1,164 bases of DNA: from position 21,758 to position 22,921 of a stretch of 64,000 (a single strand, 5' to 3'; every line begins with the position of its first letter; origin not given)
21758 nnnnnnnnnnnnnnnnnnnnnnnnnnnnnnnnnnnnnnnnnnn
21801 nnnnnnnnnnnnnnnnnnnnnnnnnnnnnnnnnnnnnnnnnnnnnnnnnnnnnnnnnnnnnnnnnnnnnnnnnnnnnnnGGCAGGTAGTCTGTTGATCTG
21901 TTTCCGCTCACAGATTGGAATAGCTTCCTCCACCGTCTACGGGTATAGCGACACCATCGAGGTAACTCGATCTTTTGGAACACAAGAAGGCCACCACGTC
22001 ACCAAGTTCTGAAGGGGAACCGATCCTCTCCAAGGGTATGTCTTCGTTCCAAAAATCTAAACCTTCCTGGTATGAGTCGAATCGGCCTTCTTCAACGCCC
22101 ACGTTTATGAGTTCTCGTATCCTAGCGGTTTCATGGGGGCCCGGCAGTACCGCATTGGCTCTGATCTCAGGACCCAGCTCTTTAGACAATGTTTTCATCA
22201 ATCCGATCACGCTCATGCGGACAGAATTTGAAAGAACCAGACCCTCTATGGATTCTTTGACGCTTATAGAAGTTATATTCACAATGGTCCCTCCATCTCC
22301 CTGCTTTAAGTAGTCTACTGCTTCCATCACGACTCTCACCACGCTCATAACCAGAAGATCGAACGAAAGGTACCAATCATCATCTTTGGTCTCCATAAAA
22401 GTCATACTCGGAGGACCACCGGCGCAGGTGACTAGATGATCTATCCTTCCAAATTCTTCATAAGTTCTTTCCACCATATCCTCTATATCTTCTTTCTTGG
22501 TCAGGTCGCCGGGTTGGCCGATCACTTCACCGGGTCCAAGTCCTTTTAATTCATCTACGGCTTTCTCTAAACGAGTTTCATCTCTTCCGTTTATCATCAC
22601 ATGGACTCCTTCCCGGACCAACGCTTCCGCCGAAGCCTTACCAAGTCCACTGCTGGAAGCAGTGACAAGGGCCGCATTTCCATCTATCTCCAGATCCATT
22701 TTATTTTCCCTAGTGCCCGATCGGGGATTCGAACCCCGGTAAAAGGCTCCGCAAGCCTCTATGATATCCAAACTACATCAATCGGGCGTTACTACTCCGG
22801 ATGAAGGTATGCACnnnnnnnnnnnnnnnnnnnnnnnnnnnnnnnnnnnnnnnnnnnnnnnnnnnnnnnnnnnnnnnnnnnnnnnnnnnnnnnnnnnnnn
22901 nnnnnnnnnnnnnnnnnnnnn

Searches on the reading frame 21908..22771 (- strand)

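Call 7: search_protein_families(library=pfam, proteins=[window:21908-22771:-], max_evalue=0.001)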
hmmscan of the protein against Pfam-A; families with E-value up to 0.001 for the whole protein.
window:21908-22771:- (287 aa): 4 families
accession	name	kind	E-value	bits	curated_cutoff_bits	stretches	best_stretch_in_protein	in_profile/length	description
PF13561.12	adh_short_C2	-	1.7e-46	159.1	27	1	38-281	3-234/236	Enoyl-(Acyl carrier protein) reductase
PF00106.31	adh_short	-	1.7e-38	132.5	26.6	1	33-217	2-186/195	short chain dehydrogenase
PF23441.1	SDR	-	9.3e-08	32.2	27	1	33-215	9-196/258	SDR-like rossmann domain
PF08659.16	KR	-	9.8e-07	29.3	22.6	1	35-134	4-106/180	KR domain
